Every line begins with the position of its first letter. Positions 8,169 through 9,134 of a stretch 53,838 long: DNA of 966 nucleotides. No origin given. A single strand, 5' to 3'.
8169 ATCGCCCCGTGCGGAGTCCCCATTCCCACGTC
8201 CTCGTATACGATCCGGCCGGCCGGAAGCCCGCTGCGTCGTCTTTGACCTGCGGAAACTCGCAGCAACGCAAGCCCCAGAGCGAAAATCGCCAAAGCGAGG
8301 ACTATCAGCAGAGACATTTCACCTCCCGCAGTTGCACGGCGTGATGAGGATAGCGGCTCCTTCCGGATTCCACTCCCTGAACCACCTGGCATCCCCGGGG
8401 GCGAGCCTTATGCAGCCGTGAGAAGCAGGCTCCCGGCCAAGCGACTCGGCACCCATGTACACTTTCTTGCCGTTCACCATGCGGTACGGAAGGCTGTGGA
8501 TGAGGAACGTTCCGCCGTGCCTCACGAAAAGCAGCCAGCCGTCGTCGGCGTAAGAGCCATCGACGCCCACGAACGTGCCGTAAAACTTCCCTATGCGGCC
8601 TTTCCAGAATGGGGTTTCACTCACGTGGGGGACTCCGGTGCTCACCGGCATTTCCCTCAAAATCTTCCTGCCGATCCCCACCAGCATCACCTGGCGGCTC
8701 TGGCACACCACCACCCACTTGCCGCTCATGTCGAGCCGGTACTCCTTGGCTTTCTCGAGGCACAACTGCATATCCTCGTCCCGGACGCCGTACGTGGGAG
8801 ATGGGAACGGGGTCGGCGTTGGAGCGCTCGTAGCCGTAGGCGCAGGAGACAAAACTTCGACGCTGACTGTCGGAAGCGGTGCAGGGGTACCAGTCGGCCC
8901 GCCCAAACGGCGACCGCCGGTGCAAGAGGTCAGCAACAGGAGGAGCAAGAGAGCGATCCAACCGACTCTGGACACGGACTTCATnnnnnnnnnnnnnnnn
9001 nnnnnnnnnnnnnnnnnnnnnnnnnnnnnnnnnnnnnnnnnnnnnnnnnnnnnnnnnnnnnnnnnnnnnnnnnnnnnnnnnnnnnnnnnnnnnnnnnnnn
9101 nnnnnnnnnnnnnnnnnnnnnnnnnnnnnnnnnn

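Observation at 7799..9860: Translationally coupled operon linking a TRAX/translin-like protein, a split Cas4-like nuclease and an L,D-transpeptidase lipoprotein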

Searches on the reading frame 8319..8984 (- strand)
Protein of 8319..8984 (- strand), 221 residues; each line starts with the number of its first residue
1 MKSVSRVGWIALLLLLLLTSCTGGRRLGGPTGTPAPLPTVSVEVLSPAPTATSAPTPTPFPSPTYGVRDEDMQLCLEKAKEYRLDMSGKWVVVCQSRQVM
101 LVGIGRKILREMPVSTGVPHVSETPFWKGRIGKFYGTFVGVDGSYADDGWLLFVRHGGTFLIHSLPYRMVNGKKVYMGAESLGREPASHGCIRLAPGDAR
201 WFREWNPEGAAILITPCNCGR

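Call 5: search_protein_families(library=pfam, proteins=[window:8319-8984:-], max_evalue=1)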
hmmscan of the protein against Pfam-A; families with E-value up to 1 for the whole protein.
window:8319-8984:- (221 aa): 1 family
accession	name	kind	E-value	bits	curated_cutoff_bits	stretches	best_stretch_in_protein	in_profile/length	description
PF03734.19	YkuD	-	5.9e-10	40.3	23.4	1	89-213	2-145/146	L,D-transpeptidase catalytic domain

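Call 6: search_protein_families(library=ncbifam, proteins=[window:8319-8984:-], max_evalue=1)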
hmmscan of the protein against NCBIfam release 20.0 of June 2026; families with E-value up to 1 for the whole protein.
window:8319-8984:- (221 aa): 3 families
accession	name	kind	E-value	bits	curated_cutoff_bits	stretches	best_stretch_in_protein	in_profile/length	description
NF058595.1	invert_tail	domain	0.06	13.7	37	1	10-46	61-99/113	lipo-invert putative C-terminal anchoring domain-containing protein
NF004786.0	PRK06132.1-3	equivalog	0.1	11.4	329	1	179-213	103-137/418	hypothetical protein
TIGR02803.1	ExbD_1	equivalog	0.2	11.8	152.95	1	35-75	24-61/122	TonB system transport protein ExbD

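Call 39: find_homologous_proteins(query=window:8319-8984:-, max_evalue=1e-10)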
Query window:8319-8984:- (221 aa): 32 proteins with E <= 1e-10 among 1215 candidates.
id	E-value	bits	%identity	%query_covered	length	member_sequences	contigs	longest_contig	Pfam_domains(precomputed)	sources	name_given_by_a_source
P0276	4.4e-149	512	100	100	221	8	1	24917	PF03734.20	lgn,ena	-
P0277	2.5e-104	366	76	87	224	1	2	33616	PF03734.20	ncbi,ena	-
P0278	1.2e-48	184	39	94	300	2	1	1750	PF03734.20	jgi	-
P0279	6.2e-39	152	43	81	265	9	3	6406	PF03734.20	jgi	jgi:hypothetical protein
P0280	1.8e-38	150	50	63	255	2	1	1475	PF03734.20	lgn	-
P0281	5.5e-38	149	51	63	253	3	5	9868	PF03734.20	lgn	-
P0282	4.0e-37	146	51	63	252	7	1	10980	PF03734.20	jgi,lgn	-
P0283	9.1e-37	145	51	62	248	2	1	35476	PF03734.20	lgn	-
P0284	1.0e-36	145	46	82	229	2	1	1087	PF03734.20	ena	-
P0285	1.4e-36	144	44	72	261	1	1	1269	PF03734.20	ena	-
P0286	2.3e-36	144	52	62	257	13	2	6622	PF03734.20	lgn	-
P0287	3.2e-36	143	45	74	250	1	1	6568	PF03734.20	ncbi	-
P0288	5.2e-36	142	51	62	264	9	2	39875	PF03734.20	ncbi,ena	-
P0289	6.1e-36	142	42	86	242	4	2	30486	PF03734.20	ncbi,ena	-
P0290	6.1e-36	142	45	75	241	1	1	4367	PF03734.20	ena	-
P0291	9.7e-36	141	50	62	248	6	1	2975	PF03734.20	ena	-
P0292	1.3e-34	138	39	90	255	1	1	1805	PF03734.20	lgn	-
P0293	4.6e-34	136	44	86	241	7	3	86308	PF03734.20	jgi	jgi:lipoprotein-anchoring transpeptidase ErfK/SrfK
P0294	2.9e-33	133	51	62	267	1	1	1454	PF03734.20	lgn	-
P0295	4.8e-33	133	50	59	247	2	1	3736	PF03734.20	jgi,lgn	jgi:lipoprotein-anchoring transpeptidase ErfK/SrfK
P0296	3.7e-32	130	44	72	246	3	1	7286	PF03734.20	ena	-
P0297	3.0e-30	124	51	59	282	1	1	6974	PF03734.20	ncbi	-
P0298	2.1e-29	121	46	60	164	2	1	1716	PF03734.20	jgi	-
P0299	5.6e-29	119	43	65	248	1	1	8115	PF03734.20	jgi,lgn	jgi:lipoprotein-anchoring transpeptidase ErfK/SrfK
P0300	2.6e-28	117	41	83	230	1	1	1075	PF03734.20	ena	-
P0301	2.8e-28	117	43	76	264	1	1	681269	PF03734.20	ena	-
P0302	1.6e-27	115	43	76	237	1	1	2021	PF03734.20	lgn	-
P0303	7.3e-27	112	39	81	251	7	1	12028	PF03734.20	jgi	-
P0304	6.0e-26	109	45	57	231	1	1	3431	PF03734.20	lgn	-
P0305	6.8e-25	106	36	78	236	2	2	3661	PF03734.20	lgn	-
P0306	3.6e-24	104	34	96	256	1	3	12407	PF03734.20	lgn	-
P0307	3.1e-23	101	40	84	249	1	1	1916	PF03734.20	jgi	-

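Call 40: find_encoding_contigs(protein=P0293, flank=3500, max_places=1)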
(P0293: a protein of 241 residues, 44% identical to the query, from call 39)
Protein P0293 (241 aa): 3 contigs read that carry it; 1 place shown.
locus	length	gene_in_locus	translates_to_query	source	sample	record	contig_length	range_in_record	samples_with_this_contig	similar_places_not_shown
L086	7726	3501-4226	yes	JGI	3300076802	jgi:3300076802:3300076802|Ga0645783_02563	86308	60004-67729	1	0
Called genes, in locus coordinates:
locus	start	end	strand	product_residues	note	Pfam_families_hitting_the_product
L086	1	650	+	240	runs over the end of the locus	PF13641:Glyco_tranf_2_3, PF00535:Glycos_transf_2, PF10111:Glyco_tranf_2_2 (weak)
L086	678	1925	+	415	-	PF01041:DegT_DnrJ_EryC1, PF00155:Aminotran_1_2 (weak), PF01212:Beta_elim_lyase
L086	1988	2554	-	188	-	PF12773:DZR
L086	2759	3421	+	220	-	PF01997:Translin (faint)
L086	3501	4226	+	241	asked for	PF03734:YkuD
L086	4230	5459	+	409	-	-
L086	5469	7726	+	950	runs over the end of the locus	PF02687:FtsX (weak)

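Call 41: find_encoding_contigs(protein=P0301, flank=3500, max_places=1)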
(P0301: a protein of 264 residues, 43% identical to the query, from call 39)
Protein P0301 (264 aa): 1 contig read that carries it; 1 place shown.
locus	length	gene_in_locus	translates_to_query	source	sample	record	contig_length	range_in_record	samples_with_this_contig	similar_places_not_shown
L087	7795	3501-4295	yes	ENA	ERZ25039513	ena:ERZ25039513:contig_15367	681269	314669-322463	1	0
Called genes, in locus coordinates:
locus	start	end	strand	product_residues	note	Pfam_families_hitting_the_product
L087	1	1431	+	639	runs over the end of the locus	PF08308:PEGA, PF17957:Big_7 (weak), PF17128:DUF5107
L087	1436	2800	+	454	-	PF13248:Zn_ribbon_3 (weak), PF00515:TPR_1 (faint), PF07719:TPR_2 (faint), PF13181:TPR_8 (faint), PF13414:TPR_11 (faint), PF13428:TPR_14 (faint), PF14559:TPR_19 (faint), PF13620:CarboxypepD_reg (weak)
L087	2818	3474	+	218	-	-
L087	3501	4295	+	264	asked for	PF03734:YkuD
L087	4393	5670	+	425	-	PF13393:tRNA-synt_His, PF00587:tRNA-synt_2b, PF13393:tRNA-synt_His, PF03129:HGTP_anticodon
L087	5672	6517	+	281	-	PF01513:NAD_kinase, PF20143:NAD_kinase_C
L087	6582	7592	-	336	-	PF00274:Glycolytic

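Call 42: find_encoding_contigs(protein=P0288, flank=3500, max_places=1)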
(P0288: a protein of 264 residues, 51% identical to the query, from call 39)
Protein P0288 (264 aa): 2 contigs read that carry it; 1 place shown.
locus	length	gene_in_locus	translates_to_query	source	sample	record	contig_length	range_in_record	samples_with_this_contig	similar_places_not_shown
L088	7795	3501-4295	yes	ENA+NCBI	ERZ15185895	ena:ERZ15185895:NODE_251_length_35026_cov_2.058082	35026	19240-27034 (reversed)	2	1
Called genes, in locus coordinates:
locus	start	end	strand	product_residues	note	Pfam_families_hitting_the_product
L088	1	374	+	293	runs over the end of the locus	PF03446:NAD_binding_2, PF02153:PDH_N, PF20463:PDH_C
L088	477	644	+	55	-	-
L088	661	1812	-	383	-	PF13439:Glyco_transf_4, PF13579:Glyco_trans_4_4, PF20706:GT4-conflict, PF00534:Glycos_transf_1, PF13692:Glyco_trans_1_4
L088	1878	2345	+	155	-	PF04101:Glyco_tran_28_C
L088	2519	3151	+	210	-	-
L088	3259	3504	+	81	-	-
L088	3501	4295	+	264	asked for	PF03734:YkuD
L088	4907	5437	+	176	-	PF12705:PDDEXK_1, PF01930:Cas_Cas4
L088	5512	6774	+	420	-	PF13393:tRNA-synt_His, PF00587:tRNA-synt_2b, PF13393:tRNA-synt_His, PF03129:HGTP_anticodon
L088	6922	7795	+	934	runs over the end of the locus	-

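Call 43: find_encoding_contigs(protein=P0306, flank=3500, max_places=1)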
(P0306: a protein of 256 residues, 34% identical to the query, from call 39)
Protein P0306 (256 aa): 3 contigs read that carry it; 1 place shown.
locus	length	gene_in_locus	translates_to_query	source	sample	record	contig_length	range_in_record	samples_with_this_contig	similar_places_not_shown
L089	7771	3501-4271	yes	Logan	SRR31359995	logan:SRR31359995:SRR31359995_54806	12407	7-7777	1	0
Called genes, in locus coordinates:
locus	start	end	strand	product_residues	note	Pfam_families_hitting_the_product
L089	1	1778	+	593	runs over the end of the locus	?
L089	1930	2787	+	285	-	PF13174:TPR_6 (faint), PF13181:TPR_8 (faint), PF13428:TPR_14 (faint), PF14559:TPR_19 (faint), PF13371:TPR_9 (faint), PF13414:TPR_11 (faint), PF00515:TPR_1 (weak), PF07719:TPR_2 (weak)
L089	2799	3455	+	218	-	PF01997:Translin (weak)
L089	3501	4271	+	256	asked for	PF03734:YkuD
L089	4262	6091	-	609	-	PF00111:Fer2, PF17650:RACo_linker, PF17651:Raco_middle, PF14574:RACo_C_ter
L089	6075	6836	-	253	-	PF02353:CMAS (weak), PF01209:Ubie_methyltran (weak), PF13489:Methyltransf_23, PF07021:MetW (weak), PF13847:Methyltransf_31, PF08241:Methyltransf_11, PF08242:Methyltransf_12, PF13649:Methyltransf_25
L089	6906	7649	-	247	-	PF00756:Esterase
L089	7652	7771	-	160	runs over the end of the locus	PF13302:Acetyltransf_3 (weak), PF00583:Acetyltransf_1, PF13673:Acetyltransf_10, PF13508:Acetyltransf_7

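Call 63: find_encoding_contigs(protein=P0283, flank=3000, max_places=1)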
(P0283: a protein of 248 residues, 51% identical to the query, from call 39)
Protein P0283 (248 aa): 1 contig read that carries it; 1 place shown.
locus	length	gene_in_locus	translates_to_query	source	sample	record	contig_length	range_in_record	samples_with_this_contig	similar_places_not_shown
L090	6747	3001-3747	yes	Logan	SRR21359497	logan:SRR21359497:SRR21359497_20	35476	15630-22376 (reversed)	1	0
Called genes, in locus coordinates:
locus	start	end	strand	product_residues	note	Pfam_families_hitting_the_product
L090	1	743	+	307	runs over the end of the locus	PF00676:E1_dh, PF02775:TPP_enzyme_C (weak), PF13292:DXP_synthase_N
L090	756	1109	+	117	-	PF01329:Pterin_4a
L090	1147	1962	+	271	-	PF00106:adh_short, PF08659:KR, PF13561:adh_short_C2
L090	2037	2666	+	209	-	-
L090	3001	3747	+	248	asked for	PF03734:YkuD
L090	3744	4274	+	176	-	PF12705:PDDEXK_1, PF01930:Cas_Cas4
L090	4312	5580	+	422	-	PF13393:tRNA-synt_His, PF00587:tRNA-synt_2b, PF03129:HGTP_anticodon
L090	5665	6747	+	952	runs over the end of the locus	PF13620:CarboxypepD_reg (weak), PF13715:CarbopepD_reg_2 (faint), PF17210:SdrD_B (faint), PF22904:NOMO1-like_2nd (faint), PF13620:CarboxypepD_reg (weak)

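Call 64: find_encoding_contigs(protein=P0289, flank=3000, max_places=1)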
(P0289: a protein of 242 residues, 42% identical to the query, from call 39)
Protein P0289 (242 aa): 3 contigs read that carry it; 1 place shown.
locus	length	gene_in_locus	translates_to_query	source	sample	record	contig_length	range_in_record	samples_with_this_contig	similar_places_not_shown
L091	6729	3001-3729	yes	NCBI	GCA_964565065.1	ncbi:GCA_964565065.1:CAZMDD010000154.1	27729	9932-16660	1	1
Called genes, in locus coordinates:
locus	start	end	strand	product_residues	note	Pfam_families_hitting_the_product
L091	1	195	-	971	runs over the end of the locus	PF00111:Fer2 (weak), PF01799:Fer2_2, PF01315:Ald_Xan_dh_C, PF02738:MoCoBD_1, PF20256:MoCoBD_2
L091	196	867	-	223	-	PF03450:CO_deh_flav_C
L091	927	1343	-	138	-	-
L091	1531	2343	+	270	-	PF13489:Methyltransf_23, PF08242:Methyltransf_12, PF08241:Methyltransf_11, PF13649:Methyltransf_25, PF13847:Methyltransf_31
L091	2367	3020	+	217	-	-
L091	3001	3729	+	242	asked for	PF03734:YkuD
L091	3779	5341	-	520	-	PF00682:HMGL-like, PF22617:HCS_D2, PF08502:LeuA_dimer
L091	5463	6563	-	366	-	PF00180:Iso_dh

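Call 65: find_encoding_contigs(protein=P0303, flank=3000, max_places=1)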
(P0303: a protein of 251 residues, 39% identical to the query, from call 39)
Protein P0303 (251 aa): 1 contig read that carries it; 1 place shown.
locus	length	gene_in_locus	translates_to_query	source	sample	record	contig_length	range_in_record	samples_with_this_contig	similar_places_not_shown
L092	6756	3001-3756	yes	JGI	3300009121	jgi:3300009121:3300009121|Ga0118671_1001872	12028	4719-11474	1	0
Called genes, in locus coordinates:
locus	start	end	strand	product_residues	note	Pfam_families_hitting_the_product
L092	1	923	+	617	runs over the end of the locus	PF08308:PEGA, PF17128:DUF5107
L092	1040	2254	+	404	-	PF00515:TPR_1 (faint), PF07719:TPR_2 (faint), PF13414:TPR_11 (faint), PF13428:TPR_14 (faint), PF13620:CarboxypepD_reg (weak)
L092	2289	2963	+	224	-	-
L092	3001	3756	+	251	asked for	PF03734:YkuD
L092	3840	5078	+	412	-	PF13393:tRNA-synt_His, PF00587:tRNA-synt_2b, PF13393:tRNA-synt_His, PF03129:HGTP_anticodon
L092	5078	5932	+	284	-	PF00781:DAGK_cat (weak), PF01513:NAD_kinase, PF20143:NAD_kinase_C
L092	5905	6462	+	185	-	-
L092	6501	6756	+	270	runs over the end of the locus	?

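Call 69: search_protein_families(library=padloc, proteins=[window:8319-8984:-], max_evalue=0.01)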
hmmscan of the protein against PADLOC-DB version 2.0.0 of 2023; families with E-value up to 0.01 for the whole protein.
window:8319-8984:- (221 aa): 0 families

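Call 87: search_protein_families(library=ncbifam, proteins=[L086:4230-5459:+], max_evalue=0.1)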
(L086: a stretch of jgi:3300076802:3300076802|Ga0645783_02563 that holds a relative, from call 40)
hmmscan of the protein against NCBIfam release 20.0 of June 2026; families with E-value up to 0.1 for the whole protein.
L086:4230-5459:+ (409 aa): 1 family
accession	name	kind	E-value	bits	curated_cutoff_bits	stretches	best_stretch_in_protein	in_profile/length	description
TIGR01409.1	TAT_signal_seq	domain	0.025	14.9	16.7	1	2-24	2-22/29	twin-arginine translocation signal domain-containing protein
